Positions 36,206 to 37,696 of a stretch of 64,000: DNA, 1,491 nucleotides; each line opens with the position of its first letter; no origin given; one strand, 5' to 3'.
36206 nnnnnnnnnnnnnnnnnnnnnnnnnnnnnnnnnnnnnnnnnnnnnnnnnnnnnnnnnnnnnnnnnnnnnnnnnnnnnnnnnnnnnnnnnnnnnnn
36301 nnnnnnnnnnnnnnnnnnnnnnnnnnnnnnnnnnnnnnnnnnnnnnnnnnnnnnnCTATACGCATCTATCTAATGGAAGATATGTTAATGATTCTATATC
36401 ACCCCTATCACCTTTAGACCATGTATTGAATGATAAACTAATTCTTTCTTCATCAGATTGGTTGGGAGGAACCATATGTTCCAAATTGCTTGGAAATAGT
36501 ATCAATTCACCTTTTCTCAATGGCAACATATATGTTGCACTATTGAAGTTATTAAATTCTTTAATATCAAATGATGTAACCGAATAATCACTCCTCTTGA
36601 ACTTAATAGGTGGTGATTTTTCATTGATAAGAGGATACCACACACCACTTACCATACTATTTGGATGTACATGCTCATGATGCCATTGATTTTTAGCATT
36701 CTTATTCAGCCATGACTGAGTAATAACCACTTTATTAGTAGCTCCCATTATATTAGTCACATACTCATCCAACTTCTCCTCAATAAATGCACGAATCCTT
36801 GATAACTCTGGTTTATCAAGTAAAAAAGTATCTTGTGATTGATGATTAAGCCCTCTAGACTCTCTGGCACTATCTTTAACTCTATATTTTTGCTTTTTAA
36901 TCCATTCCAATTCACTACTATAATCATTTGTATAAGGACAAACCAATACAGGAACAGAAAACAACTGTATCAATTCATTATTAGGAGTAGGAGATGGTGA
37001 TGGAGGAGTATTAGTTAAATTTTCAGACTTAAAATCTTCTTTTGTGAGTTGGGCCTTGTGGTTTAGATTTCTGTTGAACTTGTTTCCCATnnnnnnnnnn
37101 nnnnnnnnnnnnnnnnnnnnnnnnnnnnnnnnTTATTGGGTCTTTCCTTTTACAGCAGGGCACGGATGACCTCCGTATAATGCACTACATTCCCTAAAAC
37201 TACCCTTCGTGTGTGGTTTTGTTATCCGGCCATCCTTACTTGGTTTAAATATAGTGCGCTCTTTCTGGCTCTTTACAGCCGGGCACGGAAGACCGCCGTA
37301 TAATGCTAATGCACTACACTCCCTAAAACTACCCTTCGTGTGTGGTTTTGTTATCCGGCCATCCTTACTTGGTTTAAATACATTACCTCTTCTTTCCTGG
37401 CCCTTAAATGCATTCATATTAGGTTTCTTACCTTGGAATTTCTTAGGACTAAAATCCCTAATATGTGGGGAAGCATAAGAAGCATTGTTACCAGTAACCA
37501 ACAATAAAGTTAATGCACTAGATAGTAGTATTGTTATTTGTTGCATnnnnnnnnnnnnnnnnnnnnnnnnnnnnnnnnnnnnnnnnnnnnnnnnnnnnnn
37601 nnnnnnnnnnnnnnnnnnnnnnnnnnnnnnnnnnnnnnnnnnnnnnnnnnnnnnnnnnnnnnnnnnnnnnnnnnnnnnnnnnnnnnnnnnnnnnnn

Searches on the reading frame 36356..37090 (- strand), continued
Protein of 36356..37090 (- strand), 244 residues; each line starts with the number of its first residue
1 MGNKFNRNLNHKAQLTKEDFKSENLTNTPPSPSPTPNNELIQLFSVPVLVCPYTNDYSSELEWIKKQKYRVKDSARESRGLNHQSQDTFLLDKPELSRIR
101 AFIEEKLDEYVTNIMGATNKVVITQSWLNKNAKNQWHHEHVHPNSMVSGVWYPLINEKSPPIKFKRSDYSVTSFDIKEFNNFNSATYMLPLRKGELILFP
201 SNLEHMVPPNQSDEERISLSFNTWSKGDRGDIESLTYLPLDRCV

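Call 42: predict_structure(alignment_id=A1)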
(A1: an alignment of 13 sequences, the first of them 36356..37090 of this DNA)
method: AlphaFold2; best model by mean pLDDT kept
length: 244 residues; sequences in the alignment: 13
mean_pLDDT: 47.5   pTM: 0.47
mean pLDDT of the five models: 47.5, 37.5, 37.1, 31.2, 30.0
residues with pLDDT >= 90: 0; 70-90: 7; 50-70: 112; < 50: 125
segments of 3 or more residues with pLDDT < 50: 1-15, 21-83, 114-116, 169-192, 226-244
pLDDT, mean of each block of 10 residues (from residue 1): 26 48 33 31 26 38 44 39 52 64 68 53 62 65 57 59 52 31 36 55 61 66 51 30 27
secondary structure, 60 per line:
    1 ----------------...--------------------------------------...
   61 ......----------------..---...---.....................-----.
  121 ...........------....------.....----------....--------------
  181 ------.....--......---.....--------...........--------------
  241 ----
elements in order: H58-66 E88-90 H94-114 E120-131 E138-141 E148-152 E163-166 E187-191 E194-199 E203-207 E216-226

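Call 68: predict_structure(alignment_id=A5)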
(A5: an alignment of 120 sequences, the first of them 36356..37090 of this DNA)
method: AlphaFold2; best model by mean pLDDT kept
length: 244 residues; sequences in the alignment: 120
mean_pLDDT: 76.0   pTM: 0.73
mean pLDDT of the five models: 76.0, 75.9, 75.4, 75.3, 72.4
residues with pLDDT >= 90: 85; 70-90: 75; 50-70: 39; < 50: 45
segments of 3 or more residues with pLDDT < 50: 1-16, 21-34, 74-79, 170-173, 179-183
pLDDT, mean of each block of 10 residues (from residue 1): 34 47 42 66 88 96 91 52 82 97 97 89 92 76 84 89 75 48 66 93 85 90 80 65 74
secondary structure, 60 per line:
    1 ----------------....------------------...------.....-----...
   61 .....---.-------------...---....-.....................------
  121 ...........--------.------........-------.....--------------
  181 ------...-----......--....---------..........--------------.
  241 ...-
elements in order: H17-20 E39-41 E48-52 H58-65 E83-85 H94-114 E121-131 E147-154 E162-166 E187-189 E195-200 E203-206 E216-225 H240-243

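Call 70: fold_search(model_id=the predicted structure, library=pdb)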
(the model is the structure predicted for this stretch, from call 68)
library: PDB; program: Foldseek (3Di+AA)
matches with E <= 10: 1672; with E <= 0.001: 452
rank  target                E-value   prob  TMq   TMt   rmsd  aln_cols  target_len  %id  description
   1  3bvc_A                7.2e-10  1.00  0.56  0.66   5.8       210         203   18  Crystal structure of uncharacterized protein Ism_01780 from Roseovarius nubinhibens ISM (released 2008-02-12)
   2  2rg4_A                1.0e-08  1.00  0.54  0.63   6.1       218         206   20  Crystal structure of the uncharacterized protein Q2CBJ1_9RHOB from Oceanicola granulosus HTCC2516 (released 2007-10-23)
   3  6n1f_A                3.2e-07  1.00  0.51  0.59   4.1       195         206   12  Crystal structure of Oxidoreductase, 2OG-Fe(II) oxygenase family, from Burkholderia pseudomallei (released 2018-12-19)
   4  6n1f_C                3.4e-07  1.00  0.47  0.55   5.0       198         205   14  Crystal structure of Oxidoreductase, 2OG-Fe(II) oxygenase family, from Burkholderia pseudomallei (released 2018-12-19)
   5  4j25_F                4.2e-07  1.00  0.47  0.58   5.0       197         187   12  Crystal structure of a Pseudomonas putida prolyl-4-hydroxylase (P4H) (released 2014-02-05)
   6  6n1f_B                4.7e-07  1.00  0.47  0.54   5.4       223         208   13  Crystal structure of Oxidoreductase, 2OG-Fe(II) oxygenase family, from Burkholderia pseudomallei (released 2018-12-19)
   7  2hbu                  5.9e-07  1.00  0.50  0.55   4.6       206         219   11  Crystal structure of HIF prolyl hydroxylase EGLN-1 in complex with a biologically active inhibitor (released 2006-06-27)
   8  5la9_A                5.9e-07  1.00  0.48  0.56   4.9       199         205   12  HIF prolyl hydroxylase 2 (PHD2-R281C/V314C) cross-linked to HIF-1alpha NODD-L397C/D412C and N-oxalylglycine (NOG) (com (released 2016-08-31)
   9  5l9r                  7.4e-07  1.00  0.49  0.54   4.8       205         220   13  HIF prolyl hydroxylase 2 (PHD2/ EGLN1) in complex with N-oxalylglycine (NOG) (released 2016-08-31)
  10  5la9_B                7.4e-07  1.00  0.46  0.52   4.8       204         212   11  HIF prolyl hydroxylase 2 (PHD2-R281C/V314C) cross-linked to HIF-1alpha NODD-L397C/D412C and N-oxalylglycine (NOG) (com (released 2016-08-31)
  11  6n1f_D                9.3e-07  1.00  0.42  0.47  11.3       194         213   11  Crystal structure of Oxidoreductase, 2OG-Fe(II) oxygenase family, from Burkholderia pseudomallei (released 2018-12-19)
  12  4xcb_D                9.3e-07  1.00  0.47  0.46   7.6       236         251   10  Crystal Structure of HygX from Streptomyces hygroscopicus with nickel, 2-oxoglutarate, and hygromycin B bound (released 2015-08-05)
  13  5l9b_A                9.8e-07  1.00  0.48  0.52   5.3       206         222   12  HIF PROLYL HYDROXYLASE 2 (PHD2/ EGLN1) IN COMPLEX WITH 2-OXOGLUTARATE (2OG) AND HIF-1ALPHA CODD (556-574) (released 2016-08-31)
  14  4bqy                  9.8e-07  1.00  0.48  0.53   4.6       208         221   12  HIF prolyl hydroxylase 2 (PHD2/ EGLN1) in complex with Fe(II) and N-[(1-chloro-4-hydroxyisoquinolin-3-yl)carbonyl]alanin (released 2013-06-19)
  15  6t8m_A                9.8e-07  1.00  0.48  0.56   5.0       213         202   15  Prolyl Hydroxylase (PHD) involved in hypoxia sensing by Dictyostelium discoideum (released 2020-09-23)
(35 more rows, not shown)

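Call 76: search_dna_similar(query=window:36356-37090:-, collection=phages, mode=protein, max_rows=15)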
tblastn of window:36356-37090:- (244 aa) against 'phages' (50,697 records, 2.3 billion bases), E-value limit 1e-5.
Records with a match: 274; places in all: 426; records where one place covers at least 80% of the query: 11.
Best place of each record, by identity: <60% 274.
By first word of the organism name: Synechococcus 191; Cyanophage 55; Prochlorococcus 18; Marine 5; Pelagibacter 3; Phage 1; Caudoviricetes 1.
By host as written in the record: Synechococcus 96; - 66; Synechococcus sp. 21; Synechococcus sp. WH8102 18; Synechococcus sp. WH7803 18; Synechococcus sp. WH 7803 8; Synechococcus sp. MW02 6; Parasynechococcus marenigrum WH 8102 4; and 17 more.
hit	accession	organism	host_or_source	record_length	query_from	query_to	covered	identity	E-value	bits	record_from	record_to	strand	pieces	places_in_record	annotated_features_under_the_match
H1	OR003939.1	Phage DSL-LC04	Gammaproteobacteria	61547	43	240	81%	39.8%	6e-31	125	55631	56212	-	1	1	2OG-Fe(II) oxygenase family protein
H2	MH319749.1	Marine virus AG-345-F15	single cell amplified by WGA-X; seawater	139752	41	243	83%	36.1%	1e-27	116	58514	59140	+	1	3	record has no annotation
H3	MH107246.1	Synechococcus phage S-B64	Synechococcus sp. WH8102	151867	43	238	80%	37.1%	3e-25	109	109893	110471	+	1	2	none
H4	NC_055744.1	Synechococcus phage S-B64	Synechococcus sp. WH8102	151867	43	238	80%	37.1%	3e-25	109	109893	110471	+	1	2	none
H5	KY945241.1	Synechococcus phage S-H35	Synechococcus sp. WH8102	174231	43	238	80%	37.1%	3e-25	109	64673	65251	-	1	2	none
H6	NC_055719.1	Synechococcus phage S-H35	Synechococcus sp. WH8102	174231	43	238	80%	37.1%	3e-25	109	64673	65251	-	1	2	none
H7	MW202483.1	Caudoviricetes sp.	Manatee Spring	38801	43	241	82%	35.3%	8e-30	122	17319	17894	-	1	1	putative 2oG-fe(iI) oxygenase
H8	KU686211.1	Synechococcus phage S-WAM2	Synechococcus sp.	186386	54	240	77%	32.2%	2e-26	113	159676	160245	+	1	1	2OG-Fe(II) oxygenase superfamily domain containing protein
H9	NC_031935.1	Synechococcus phage S-WAM2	Synechococcus sp.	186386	54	240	77%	32.2%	2e-26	113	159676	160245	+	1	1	2OG-Fe(II) oxygenase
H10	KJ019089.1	Synechococcus phage ACG-2014j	-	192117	41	230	78%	31.3%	8e-16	82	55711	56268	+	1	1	hypothetical protein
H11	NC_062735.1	Synechococcus phage ACG-2014j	-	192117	41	230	78%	31.3%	8e-16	82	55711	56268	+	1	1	2OG-Fe(II) oxygenase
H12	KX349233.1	Synechococcus phage S-RIM2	Synechococcus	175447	41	230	78%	30.6%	2e-15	81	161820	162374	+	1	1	hypothetical protein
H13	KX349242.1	Synechococcus phage S-RIM2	Synechococcus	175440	41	230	78%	30.6%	3e-15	80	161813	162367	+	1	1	hypothetical protein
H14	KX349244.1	Synechococcus phage S-RIM2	Synechococcus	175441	41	230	78%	30.6%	3e-15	80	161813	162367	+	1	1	hypothetical protein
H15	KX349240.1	Synechococcus phage S-RIM2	Synechococcus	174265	41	230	78%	30.6%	3e-15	80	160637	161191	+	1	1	hypothetical protein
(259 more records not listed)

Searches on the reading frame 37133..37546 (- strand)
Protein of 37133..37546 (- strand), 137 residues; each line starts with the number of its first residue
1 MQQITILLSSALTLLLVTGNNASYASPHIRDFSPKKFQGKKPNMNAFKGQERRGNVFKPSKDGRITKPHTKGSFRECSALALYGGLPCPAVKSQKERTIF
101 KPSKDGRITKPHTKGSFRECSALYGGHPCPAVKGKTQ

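Call 4: search_protein_families(library=pfam, proteins=[window:37133-37546:-], max_evalue=1)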
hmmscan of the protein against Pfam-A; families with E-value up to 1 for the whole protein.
window:37133-37546:- (137 aa): 1 family
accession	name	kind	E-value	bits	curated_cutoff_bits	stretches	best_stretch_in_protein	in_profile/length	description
PF11105.14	CCAP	-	0.22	11.9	27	1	3-53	3-51/128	Arthropod cardioacceleratory peptide 2a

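Call 5: search_protein_families(library=ncbifam, proteins=[window:37133-37546:-], max_evalue=1)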
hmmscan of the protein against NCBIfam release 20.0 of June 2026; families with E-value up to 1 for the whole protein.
window:37133-37546:- (137 aa): 2 families
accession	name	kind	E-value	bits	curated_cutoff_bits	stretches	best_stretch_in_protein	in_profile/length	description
TIGR03803.2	Gloeo_Verruco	domain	0.028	14.2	44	0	48-69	23-44/50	choice-of-anchor tandem repeat GloVer-containing protein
NF038075.1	fam_STM4013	hypoth_equivalog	0.068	12.6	250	1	58-117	37-96/261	STM4013/SEN3800 family hydrolase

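Call 8: find_homologous_proteins(query=window:37133-37546:-, max_evalue=0.01)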
Query window:37133-37546:- (137 aa): 8 proteins with E <= 0.01 among 118 candidates.
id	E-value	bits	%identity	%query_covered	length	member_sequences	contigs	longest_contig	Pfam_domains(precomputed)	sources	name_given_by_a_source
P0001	5.2e-87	307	100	100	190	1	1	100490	-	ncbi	-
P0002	4.1e-19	87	50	93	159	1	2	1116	-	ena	-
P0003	7.3e-18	83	74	42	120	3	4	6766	-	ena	-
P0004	1.6e-17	82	78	42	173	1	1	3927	-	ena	-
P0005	1.6e-17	82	78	42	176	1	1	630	-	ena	-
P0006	2.8e-17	81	78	42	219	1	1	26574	-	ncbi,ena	-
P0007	4.0e-15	74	66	44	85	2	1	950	-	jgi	jgi:hypothetical protein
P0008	2.7e-10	58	41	81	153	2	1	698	-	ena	-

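Call 11: find_encoding_contigs(protein=P0006, flank=8000)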
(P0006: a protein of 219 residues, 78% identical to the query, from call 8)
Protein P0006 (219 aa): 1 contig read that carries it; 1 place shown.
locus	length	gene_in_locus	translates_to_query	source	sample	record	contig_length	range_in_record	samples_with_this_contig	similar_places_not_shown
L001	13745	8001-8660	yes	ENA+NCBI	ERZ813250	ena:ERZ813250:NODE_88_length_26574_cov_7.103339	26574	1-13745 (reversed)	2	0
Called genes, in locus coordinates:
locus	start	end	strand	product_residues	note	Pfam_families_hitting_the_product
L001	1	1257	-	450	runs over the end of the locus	PF22694:CtpB_N-like (weak), PF00595:PDZ, PF13180:PDZ_2, PF17820:PDZ_6, PF03572:Peptidase_S41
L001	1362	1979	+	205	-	PF05494:MlaC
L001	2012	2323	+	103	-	PF12840:HTH_20, PF01022:HTH_5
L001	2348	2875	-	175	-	-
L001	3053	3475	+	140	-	-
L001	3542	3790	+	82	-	-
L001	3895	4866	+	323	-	PF03382:DUF285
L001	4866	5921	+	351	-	PF03797:Autotransporter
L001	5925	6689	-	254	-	PF14099:Polysacc_lyase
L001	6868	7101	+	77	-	-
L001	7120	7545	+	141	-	PF00565:SNase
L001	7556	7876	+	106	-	PF02635:DsrE (weak)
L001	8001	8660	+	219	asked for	-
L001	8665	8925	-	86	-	PF05345:He_PIG (weak)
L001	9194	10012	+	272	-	PF01790:LGT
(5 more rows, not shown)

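Call 13: find_encoding_contigs(protein=P0003, flank=7000, max_places=4)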
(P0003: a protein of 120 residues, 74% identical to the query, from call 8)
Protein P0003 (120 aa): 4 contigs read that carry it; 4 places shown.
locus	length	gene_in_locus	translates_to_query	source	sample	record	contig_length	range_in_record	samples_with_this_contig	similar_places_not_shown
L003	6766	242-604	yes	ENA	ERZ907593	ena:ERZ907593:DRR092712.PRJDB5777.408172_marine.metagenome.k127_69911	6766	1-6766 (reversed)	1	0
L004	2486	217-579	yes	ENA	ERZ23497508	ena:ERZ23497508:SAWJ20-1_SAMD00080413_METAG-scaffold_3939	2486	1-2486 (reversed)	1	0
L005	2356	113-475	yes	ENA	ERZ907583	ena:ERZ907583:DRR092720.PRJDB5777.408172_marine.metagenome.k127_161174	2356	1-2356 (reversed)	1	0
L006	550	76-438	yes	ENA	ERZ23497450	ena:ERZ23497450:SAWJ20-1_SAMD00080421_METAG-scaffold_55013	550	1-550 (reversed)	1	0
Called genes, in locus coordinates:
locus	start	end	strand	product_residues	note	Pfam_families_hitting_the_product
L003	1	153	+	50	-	?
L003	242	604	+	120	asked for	-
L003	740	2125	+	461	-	PF03150:CCP_MauG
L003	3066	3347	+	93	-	-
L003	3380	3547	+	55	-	-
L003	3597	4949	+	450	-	-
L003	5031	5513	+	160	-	PF00254:FKBP_C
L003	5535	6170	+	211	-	PF13489:Methyltransf_23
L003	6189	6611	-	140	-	-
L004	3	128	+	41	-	?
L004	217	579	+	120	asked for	-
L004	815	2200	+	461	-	PF03150:CCP_MauG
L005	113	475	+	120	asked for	-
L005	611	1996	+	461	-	PF03150:CCP_MauG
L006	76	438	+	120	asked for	-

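Call 14: find_encoding_contigs(protein=P0004, flank=7000, max_places=4)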
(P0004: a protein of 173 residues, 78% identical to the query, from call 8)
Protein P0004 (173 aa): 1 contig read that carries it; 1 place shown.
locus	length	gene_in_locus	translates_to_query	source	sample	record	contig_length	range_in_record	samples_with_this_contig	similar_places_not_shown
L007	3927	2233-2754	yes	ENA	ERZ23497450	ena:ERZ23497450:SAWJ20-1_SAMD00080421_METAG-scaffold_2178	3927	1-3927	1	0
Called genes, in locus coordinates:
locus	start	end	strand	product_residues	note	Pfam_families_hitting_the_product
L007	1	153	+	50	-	?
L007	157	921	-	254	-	PF14099:Polysacc_lyase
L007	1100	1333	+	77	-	-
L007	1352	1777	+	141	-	PF00565:SNase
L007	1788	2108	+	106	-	PF02635:DsrE (weak)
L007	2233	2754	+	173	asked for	-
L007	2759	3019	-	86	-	PF05345:He_PIG (weak)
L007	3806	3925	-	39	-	?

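Call 24: find_related_loci(query=A2, collection=metagenome_contigs, flank=5000)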
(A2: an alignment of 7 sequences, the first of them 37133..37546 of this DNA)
Query A2 (137 aa) in metagenome_contigs; peptide patterns used: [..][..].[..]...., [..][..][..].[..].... (x = any residue, [..] = any of these).
600 stretches matched a pattern (row limit reached: there are more); 11 encode a relative of the query (tblastn E <= 1e-3); 11 distinct loci.
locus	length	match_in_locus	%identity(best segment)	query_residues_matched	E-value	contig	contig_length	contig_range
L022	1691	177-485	50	1-99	1e-22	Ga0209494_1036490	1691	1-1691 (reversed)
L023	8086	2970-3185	62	1-76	4e-20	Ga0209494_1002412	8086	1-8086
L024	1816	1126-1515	40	1-103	5e-18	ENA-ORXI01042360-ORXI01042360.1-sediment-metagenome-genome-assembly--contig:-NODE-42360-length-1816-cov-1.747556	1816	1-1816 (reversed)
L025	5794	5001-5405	62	1-66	1e-17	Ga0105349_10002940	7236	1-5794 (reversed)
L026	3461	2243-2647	62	1-66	8e-18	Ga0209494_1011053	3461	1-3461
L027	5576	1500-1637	74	1-46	5e-13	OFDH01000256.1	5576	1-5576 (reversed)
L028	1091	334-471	74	1-46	4e-13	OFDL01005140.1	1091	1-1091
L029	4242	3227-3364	74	1-46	5e-13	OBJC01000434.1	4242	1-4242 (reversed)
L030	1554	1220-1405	60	1-64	4e-11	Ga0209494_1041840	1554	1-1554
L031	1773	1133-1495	39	1-124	9e-11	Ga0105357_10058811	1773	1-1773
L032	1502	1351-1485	72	1-46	1e-10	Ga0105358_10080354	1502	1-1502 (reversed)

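Call 25: find_related_loci(query=A2, collection=viral_contigs, flank=5000)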
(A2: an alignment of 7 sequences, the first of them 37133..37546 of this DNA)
Query A2 (137 aa) in viral_contigs; peptide patterns used: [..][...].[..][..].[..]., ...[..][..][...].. (x = any residue, [..] = any of these).
115 stretches matched a pattern, but none encodes a relative of the query by tblastn (E <= 1e-3).

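Call 26: find_encoding_contigs(protein=P0001, flank=1000, max_places=2)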
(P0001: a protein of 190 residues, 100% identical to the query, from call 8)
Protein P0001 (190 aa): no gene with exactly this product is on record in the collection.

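Call 36: search_protein_families(library=phrogs, proteins=[window:37133-37546:-], max_evalue=0.1)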
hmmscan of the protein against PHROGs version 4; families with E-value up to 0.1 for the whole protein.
window:37133-37546:- (137 aa): 0 families

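Call 57: search_protein_representatives(alignment_id=A2)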
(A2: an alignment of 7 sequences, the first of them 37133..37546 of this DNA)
Query: 7 sequences, 161 profile positions. Proteins with E-value up to 0.001 (for the whole library): 19; up to 1e-10: 15; up to 1e-30: 10. The best 19 are listed.
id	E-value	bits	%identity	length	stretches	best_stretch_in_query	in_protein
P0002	8.2e-69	247.6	-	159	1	1-161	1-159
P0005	3.3e-65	235.8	-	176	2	1-102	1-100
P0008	1.1e-56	208.1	-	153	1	1-161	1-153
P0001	2.3e-48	181.1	-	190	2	1-98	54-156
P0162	4.3e-45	170.5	-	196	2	1-45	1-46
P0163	5.8e-43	163.5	-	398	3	1-64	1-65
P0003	1.2e-40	156.0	-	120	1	1-114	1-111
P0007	7.5e-38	146.9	-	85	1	1-80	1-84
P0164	2.3e-36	142.1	-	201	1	1-160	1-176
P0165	1.0e-33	133.5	-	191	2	1-95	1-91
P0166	1.1e-29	120.4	-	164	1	1-72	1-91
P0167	1.1e-27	113.9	-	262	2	1-44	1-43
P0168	8.6e-25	104.5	-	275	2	5-93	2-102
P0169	1.4e-21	94.0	-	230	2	1-45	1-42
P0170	1.9e-12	64.4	-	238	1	1-56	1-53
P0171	4.8e-10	56.5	-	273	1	1-71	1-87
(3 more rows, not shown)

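Call 73: search_protein_families(library=pfam, proteins=[P0163, P0167, P0171, P0006, P0170, L023:270-2813:+], max_evalue=0.01)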
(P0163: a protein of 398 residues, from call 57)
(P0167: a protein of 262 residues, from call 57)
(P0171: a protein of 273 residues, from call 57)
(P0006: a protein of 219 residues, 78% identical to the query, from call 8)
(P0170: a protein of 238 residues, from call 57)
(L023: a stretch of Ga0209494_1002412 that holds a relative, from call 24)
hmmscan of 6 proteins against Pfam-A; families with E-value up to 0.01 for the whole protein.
P0163 (398 aa): 0 families

P0167 (262 aa): 0 families

P0171 (273 aa): 0 families

P0006 (219 aa): 0 families

P0170 (238 aa): 0 families

L023:270-2813:+ (847 aa): 0 families
